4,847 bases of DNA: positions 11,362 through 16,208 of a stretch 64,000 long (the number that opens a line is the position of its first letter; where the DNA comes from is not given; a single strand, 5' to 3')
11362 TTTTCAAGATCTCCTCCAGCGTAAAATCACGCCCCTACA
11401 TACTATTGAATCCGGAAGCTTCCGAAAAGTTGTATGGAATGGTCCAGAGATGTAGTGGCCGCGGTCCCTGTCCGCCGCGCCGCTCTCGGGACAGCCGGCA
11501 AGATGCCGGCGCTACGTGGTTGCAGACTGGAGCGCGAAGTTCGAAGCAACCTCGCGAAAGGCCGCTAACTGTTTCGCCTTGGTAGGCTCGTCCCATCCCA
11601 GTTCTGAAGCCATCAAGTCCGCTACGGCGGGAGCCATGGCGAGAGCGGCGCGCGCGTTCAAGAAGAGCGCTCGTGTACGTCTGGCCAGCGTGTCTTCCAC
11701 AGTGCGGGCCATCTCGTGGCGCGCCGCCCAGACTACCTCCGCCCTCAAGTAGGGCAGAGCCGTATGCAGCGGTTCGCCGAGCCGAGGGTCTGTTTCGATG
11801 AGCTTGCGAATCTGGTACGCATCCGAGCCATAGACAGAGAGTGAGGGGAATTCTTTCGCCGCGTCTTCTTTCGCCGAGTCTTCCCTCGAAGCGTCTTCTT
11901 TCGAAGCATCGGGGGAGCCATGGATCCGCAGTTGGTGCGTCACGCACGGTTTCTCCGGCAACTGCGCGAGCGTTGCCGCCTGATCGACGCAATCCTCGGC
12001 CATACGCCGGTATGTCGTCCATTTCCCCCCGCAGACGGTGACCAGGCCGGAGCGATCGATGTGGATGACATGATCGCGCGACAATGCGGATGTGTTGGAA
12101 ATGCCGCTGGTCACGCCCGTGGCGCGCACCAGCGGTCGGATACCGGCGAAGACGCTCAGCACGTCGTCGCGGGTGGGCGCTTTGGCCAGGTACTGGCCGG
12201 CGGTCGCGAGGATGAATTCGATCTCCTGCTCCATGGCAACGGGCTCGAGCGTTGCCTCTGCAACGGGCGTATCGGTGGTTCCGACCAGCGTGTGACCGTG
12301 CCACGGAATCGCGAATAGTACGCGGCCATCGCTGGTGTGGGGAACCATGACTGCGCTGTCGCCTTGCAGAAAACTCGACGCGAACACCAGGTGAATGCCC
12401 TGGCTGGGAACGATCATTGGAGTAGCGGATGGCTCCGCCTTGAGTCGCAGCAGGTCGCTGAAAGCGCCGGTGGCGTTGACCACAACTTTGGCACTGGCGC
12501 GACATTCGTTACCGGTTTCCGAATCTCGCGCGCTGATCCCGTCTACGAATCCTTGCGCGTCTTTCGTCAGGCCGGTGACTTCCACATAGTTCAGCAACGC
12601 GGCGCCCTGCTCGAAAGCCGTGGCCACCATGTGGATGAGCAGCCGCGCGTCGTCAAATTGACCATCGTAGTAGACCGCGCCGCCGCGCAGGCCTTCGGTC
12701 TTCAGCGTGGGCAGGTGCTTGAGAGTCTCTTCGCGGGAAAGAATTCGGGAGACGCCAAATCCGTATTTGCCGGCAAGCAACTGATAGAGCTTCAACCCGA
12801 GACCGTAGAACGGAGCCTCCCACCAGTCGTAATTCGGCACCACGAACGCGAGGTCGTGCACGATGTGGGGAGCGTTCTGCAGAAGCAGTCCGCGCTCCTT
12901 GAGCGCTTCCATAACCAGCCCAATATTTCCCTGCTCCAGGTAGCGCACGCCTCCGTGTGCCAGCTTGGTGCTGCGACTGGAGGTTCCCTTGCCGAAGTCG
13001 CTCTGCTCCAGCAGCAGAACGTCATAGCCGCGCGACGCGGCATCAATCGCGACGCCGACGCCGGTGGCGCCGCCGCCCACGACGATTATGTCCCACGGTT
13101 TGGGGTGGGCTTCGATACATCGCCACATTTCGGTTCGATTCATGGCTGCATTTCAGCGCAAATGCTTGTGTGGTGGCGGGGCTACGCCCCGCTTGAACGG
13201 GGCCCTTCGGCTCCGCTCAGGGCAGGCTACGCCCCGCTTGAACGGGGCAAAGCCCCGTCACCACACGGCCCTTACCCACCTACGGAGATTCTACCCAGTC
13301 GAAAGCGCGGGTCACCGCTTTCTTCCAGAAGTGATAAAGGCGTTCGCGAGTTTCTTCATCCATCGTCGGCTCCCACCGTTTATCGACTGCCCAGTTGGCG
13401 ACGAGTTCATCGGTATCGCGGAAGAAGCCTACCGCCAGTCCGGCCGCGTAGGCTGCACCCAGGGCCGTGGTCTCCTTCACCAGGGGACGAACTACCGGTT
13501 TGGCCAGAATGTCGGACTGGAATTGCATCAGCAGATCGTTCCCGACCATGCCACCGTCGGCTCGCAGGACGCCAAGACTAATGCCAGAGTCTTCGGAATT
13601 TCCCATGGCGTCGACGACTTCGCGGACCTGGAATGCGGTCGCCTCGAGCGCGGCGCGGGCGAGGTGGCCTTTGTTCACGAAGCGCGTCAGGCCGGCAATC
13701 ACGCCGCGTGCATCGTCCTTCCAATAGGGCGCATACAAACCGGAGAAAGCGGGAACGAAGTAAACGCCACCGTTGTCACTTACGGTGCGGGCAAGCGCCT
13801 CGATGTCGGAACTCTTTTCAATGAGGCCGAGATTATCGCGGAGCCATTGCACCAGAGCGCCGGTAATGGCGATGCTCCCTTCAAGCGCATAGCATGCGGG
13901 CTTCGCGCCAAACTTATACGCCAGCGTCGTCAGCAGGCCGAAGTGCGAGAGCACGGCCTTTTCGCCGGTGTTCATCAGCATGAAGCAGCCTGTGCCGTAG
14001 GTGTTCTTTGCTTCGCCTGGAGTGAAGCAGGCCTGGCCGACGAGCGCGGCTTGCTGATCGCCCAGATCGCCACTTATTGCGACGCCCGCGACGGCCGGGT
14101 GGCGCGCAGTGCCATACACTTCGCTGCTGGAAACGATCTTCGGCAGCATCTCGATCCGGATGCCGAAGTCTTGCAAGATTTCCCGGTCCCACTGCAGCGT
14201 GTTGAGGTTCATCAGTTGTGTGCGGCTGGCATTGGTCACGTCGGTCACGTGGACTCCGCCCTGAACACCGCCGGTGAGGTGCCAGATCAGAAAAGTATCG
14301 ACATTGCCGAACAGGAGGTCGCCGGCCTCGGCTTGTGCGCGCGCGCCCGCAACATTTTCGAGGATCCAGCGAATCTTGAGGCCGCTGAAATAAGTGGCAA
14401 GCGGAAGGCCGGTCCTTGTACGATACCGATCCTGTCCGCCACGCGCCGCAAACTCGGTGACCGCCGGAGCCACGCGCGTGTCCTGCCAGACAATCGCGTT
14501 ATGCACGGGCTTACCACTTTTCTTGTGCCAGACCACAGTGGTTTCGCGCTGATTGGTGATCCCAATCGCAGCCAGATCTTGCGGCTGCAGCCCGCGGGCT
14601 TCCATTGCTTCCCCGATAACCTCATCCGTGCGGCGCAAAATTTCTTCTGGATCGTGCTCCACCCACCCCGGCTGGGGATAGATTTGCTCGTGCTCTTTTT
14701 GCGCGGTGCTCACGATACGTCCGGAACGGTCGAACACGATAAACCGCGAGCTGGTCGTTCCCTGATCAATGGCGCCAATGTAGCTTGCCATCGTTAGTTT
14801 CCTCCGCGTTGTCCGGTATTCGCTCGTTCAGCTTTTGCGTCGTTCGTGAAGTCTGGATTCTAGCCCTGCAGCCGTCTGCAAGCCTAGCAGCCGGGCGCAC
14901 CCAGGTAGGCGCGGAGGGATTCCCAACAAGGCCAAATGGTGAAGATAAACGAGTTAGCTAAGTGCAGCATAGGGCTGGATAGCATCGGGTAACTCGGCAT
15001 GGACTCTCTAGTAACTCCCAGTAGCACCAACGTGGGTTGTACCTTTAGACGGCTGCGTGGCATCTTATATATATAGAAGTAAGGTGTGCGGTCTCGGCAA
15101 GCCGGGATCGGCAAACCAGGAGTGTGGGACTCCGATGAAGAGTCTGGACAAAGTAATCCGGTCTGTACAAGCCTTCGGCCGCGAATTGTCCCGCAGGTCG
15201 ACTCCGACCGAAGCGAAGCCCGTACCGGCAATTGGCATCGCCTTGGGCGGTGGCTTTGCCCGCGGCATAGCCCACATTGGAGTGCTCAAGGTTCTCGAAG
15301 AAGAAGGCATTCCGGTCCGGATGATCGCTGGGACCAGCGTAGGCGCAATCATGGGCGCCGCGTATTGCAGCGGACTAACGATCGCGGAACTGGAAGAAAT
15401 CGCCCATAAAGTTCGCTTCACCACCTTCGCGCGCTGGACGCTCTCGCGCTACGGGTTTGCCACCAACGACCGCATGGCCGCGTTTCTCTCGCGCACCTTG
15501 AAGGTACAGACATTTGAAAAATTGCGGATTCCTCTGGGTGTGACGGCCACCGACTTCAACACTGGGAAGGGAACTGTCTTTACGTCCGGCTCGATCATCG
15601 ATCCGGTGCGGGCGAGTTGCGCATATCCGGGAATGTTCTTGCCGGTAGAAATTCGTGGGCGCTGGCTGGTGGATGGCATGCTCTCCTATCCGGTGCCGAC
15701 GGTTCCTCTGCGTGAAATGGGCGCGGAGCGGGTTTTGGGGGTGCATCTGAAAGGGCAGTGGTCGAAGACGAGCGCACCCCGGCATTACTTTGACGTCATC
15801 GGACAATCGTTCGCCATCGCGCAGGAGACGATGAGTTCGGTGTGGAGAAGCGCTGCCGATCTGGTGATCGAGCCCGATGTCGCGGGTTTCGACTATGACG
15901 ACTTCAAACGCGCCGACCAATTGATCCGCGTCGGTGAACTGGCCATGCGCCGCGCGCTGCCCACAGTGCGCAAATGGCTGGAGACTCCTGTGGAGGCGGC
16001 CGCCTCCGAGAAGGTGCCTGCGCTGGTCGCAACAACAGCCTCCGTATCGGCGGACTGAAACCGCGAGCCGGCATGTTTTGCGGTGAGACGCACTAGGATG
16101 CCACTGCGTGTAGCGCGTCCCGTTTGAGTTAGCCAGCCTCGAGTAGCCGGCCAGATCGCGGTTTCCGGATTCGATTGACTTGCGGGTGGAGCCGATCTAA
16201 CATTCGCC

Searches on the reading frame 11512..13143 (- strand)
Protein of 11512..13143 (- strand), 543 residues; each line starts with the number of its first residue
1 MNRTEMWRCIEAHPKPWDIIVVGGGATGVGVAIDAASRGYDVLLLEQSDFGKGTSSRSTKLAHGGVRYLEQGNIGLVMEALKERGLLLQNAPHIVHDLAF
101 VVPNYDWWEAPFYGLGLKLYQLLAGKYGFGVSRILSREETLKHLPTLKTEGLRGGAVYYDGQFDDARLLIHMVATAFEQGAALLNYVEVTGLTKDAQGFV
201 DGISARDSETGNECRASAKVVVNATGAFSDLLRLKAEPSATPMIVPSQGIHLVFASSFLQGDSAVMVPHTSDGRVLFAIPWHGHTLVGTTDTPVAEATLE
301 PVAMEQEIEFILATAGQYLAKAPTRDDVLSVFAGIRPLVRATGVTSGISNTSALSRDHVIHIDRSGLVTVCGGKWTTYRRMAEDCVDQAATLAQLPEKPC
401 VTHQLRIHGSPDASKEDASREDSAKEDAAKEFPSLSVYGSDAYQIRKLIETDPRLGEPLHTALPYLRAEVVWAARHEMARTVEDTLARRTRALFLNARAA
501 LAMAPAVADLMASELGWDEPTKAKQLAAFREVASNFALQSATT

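Call 22: search_protein_families(library=ncbifam, proteins=[window:11512-13143:-], max_evalue=0.00001)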
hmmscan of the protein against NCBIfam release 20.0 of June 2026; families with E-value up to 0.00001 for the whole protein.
window:11512-13143:- (543 aa): 22 families
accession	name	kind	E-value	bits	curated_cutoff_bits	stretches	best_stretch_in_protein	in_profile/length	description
NF008899.0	PRK12266.1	equivalog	1.6e-91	307.3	360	1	15-498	5-487/508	glycerol-3-phosphate dehydrogenase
NF033461.1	glycerol3P_ox_1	equivalog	6.5e-86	288.9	840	2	15-343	17-353/607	type 1 glycerol-3-phosphate oxidase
NF009906.0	PRK13369.1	equivalog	2.4e-84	283.7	352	1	14-504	4-492/502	glycerol-3-phosphate dehydrogenase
TIGR03377.1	glycerol3P_GlpA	equivalog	1.1e-54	186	552.8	1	18-502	1-465/530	anaerobic glycerol-3-phosphate dehydrogenase subunit GlpA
NF008313.0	PRK11101.1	equivalog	5.4e-40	137.5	425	1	17-420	9-399/548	anaerobic glycerol-3-phosphate dehydrogenase subunit A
NF053677.1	Desat2ChcC2Cyan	equivalog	8.3e-10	37.6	900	0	18-59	2-43/558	4-oxocyclohex-2-ene-1-carboxylate 5-dehydrogenase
NF053717.1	VnlPnlRedVprA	equivalog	9.1e-10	37.9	600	0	15-50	5-40/481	vinyl phenol reductase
NF033460.1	glycerol3P_ox_II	equivalog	4.7e-09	35.9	460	0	133-341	119-320/361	type 2 glycerol-3-phosphate oxidase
NF005510.0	PRK07121.1-3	subfamily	8.7e-08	31.3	481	0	14-59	20-65/492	FAD-binding protein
NF009476.0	PRK12839.1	equivalog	3.1e-07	28.9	940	0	16-59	8-51/572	FAD-dependent oxidoreductase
NF005511.0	PRK07121.1-4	equivalog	3.2e-07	29.1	466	0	16-65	20-70/553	FAD-binding protein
TIGR01813.1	flavo_cyto_c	subfamily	8.7e-07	28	285.45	0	171-232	135-197/444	flavocytochrome c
NF009477.0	PRK12843.1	equivalog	8.9e-07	27.7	758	0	15-59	15-59/578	FAD-dependent oxidoreductase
TIGR02032.1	GG-red-SF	subfamily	9e-07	28.9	158.8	0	17-51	1-35/297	geranylgeranyl reductase family protein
NF006130.0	PRK08274.1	equivalog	9.6e-07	27.9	369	0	15-49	4-38/467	FAD-dependent tricarballylate dehydrogenase TcuA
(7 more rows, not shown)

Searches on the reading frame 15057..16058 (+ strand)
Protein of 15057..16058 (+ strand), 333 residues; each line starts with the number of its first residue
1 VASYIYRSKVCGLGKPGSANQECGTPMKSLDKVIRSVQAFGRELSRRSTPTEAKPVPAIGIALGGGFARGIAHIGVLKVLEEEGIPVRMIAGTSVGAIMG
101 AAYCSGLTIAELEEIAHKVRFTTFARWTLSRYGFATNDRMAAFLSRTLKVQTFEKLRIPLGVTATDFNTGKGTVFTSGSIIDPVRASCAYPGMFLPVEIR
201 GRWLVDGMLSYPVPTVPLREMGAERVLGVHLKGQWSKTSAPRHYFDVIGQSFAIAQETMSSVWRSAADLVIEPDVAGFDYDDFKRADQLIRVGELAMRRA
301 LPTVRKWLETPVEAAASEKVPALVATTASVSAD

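Call 55: search_protein_families(library=pfam, proteins=[window:15057-16058:+], max_evalue=0.00001)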
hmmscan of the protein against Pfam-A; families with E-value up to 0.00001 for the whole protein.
window:15057-16058:+ (333 aa): 1 family
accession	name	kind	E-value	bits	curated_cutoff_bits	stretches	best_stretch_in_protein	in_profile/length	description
PF01734.28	Patatin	-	2.9e-33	116.1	27.7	1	62-217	2-189/191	Patatin-like phospholipase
